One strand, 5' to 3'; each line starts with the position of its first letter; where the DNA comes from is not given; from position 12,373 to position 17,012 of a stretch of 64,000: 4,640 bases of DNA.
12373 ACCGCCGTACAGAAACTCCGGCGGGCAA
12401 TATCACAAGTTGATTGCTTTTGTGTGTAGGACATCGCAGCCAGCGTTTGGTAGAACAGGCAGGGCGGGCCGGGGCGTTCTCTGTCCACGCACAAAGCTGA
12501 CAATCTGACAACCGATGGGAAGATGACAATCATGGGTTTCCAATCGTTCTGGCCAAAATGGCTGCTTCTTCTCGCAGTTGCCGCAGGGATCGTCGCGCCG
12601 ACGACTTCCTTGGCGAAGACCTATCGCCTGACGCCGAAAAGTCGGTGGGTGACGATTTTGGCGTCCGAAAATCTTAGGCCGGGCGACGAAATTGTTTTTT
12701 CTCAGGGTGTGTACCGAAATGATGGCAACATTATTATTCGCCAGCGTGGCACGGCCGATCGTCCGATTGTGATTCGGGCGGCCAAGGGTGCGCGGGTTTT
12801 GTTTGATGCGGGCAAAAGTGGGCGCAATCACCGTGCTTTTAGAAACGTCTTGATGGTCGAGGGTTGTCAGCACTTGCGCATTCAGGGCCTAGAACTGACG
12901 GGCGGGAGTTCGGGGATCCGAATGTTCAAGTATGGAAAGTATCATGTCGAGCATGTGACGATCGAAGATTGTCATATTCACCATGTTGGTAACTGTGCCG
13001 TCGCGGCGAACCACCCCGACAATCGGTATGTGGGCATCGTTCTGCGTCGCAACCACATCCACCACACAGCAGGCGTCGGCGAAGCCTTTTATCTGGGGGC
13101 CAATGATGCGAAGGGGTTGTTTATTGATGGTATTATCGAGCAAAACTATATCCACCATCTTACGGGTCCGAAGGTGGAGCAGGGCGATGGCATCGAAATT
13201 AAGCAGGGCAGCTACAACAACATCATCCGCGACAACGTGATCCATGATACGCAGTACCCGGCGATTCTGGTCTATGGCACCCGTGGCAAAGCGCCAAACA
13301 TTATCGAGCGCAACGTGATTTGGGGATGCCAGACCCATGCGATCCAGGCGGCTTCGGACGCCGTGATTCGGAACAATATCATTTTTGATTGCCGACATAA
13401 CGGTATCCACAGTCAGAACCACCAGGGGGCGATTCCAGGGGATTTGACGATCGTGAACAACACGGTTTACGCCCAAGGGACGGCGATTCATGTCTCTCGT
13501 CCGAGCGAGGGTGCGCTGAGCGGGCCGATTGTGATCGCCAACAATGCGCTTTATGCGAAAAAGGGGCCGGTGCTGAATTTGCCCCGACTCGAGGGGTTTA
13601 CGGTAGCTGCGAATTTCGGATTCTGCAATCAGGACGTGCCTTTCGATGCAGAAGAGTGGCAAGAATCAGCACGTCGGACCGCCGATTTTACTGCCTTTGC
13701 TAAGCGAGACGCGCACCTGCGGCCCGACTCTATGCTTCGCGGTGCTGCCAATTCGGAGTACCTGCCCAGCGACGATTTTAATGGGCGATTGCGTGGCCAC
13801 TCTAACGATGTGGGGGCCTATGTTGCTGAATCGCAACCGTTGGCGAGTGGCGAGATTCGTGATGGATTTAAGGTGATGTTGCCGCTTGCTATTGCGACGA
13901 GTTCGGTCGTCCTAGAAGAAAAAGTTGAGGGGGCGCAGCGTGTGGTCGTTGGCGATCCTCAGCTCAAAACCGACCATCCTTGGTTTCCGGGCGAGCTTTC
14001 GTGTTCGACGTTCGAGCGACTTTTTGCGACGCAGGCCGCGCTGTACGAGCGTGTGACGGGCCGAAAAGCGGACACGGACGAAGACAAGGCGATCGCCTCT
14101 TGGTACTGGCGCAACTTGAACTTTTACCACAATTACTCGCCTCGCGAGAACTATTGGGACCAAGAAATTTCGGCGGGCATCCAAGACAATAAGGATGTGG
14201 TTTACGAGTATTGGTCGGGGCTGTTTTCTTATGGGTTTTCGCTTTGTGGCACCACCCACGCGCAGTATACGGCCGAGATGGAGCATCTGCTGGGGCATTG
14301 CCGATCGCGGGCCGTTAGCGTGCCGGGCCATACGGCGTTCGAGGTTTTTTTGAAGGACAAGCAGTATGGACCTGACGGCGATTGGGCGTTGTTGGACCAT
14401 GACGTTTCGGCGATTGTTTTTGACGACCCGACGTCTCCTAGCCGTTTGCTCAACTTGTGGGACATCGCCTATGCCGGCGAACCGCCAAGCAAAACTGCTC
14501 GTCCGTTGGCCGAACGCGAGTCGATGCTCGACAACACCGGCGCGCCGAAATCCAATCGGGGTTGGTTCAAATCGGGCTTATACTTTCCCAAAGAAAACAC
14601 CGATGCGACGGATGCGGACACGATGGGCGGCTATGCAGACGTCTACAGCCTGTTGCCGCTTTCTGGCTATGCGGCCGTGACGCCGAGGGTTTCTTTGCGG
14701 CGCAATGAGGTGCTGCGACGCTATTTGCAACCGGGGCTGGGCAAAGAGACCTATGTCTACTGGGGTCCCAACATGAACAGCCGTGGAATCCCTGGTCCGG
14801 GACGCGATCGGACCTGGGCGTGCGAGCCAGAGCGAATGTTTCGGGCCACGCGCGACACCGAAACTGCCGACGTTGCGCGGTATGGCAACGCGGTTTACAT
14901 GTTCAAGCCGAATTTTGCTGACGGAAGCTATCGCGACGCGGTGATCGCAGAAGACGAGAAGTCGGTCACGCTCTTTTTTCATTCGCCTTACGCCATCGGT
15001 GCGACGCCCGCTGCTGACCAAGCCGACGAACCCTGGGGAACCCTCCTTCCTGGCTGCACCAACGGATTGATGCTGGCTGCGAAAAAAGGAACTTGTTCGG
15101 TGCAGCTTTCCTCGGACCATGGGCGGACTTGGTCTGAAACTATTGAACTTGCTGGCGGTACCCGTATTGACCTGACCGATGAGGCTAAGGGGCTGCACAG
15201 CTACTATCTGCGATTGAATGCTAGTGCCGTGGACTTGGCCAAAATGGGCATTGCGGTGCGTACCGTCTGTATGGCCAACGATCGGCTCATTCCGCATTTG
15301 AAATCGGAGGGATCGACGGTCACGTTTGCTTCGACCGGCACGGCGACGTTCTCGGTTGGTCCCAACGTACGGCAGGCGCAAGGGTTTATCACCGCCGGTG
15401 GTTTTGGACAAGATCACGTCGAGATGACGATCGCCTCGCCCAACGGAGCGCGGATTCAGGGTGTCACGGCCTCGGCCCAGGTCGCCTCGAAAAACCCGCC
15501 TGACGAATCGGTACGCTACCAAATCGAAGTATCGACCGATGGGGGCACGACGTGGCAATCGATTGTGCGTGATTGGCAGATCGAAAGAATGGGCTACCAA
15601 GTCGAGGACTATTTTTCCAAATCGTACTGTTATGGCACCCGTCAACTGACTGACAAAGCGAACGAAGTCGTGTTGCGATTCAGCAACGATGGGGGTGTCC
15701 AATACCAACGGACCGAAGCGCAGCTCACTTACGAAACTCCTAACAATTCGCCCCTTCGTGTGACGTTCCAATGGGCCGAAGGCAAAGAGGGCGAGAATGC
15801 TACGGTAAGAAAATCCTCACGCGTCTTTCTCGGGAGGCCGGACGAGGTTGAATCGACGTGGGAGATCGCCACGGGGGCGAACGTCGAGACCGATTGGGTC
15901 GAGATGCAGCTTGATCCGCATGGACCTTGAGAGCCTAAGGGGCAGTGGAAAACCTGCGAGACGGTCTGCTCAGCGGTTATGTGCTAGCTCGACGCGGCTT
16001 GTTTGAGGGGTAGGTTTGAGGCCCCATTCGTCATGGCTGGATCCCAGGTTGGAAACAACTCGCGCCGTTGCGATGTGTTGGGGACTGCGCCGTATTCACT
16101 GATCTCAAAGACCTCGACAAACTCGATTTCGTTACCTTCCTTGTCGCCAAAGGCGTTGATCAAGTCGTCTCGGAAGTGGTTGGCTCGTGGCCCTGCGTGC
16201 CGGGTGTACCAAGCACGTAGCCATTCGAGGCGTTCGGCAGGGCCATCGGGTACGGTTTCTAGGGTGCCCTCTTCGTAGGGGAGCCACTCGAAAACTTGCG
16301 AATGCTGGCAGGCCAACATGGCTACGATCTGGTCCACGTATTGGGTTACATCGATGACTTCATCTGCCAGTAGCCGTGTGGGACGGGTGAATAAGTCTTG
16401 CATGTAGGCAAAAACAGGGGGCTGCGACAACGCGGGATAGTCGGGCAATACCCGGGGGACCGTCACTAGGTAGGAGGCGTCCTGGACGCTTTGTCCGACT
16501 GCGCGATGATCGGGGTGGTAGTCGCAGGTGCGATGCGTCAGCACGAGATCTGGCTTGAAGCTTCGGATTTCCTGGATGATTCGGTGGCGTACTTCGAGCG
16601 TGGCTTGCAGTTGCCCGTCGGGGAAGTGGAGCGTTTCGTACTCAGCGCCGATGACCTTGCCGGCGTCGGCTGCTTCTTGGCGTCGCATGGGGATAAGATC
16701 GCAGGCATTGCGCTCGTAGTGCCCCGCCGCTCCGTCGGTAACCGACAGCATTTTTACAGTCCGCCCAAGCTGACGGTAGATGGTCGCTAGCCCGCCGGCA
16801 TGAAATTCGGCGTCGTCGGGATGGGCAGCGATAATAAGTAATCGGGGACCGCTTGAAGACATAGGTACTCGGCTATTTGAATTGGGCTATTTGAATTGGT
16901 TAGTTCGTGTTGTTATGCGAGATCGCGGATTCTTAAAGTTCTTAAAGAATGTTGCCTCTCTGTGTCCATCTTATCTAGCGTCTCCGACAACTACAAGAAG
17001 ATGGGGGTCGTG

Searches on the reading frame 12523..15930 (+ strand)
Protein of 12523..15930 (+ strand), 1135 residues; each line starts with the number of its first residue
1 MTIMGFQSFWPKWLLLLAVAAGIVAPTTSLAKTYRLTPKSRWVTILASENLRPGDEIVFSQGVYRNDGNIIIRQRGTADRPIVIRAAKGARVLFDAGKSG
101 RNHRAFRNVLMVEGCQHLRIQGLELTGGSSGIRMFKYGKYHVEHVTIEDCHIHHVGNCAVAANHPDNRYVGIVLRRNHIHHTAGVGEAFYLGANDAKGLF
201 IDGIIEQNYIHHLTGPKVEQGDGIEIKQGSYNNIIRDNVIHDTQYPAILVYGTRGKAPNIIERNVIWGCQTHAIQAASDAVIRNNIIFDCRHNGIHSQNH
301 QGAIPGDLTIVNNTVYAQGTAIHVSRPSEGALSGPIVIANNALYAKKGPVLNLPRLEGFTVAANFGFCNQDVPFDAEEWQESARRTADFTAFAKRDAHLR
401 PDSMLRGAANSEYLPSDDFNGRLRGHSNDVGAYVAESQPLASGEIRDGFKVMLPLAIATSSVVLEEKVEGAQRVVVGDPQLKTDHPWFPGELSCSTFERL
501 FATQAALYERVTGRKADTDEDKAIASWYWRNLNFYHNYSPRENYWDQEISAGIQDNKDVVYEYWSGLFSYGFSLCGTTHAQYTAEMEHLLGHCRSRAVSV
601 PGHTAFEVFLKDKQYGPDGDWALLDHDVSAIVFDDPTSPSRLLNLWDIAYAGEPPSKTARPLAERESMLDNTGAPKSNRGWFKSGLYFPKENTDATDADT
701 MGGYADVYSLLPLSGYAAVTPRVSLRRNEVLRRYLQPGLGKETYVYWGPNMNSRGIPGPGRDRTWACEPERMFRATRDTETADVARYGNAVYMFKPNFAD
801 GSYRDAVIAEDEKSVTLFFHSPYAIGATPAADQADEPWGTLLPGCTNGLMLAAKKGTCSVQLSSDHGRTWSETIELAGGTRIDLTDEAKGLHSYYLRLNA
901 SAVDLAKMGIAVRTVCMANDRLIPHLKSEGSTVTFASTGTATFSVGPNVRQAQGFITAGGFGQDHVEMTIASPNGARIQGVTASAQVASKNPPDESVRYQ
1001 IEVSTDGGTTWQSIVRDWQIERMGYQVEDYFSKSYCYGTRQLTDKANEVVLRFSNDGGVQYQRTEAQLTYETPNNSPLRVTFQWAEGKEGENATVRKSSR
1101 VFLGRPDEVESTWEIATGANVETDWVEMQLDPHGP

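Call 29: search_protein_families(library=pfam, proteins=[window:12523-15930:+])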
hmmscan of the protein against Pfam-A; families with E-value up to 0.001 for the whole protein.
window:12523-15930:+ (1135 aa): 4 families
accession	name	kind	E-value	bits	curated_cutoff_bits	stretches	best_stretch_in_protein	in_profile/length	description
PF13229.12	Beta_helix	-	2.4e-21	76.5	25.9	2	172-325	11-145/158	Right handed beta helix region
PF05048.19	NosD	-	3.3e-08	33.7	23.6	1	222-330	61-161/212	Periplasmic copper-binding protein (NosD)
PF14592.12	Chondroitinas_B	-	7e-06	25.7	24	1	49-99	12-60/426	Chondroitinase B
PF21471.3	Reelin_subrepeat-B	-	0.00033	20.9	27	0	1041-1083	52-92/127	Reelin subrepeat B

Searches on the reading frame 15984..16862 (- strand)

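Call 29: search_protein_families(library=pfam, proteins=[window:15984-16862:-])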
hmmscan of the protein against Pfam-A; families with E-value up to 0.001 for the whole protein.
window:15984-16862:- (292 aa): 1 family
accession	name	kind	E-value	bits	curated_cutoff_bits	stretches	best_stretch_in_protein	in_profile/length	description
PF02585.22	PIG-L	-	5.1e-28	98.6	28.2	1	9-129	1-128/129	GlcNAc-PI de-N-acetylase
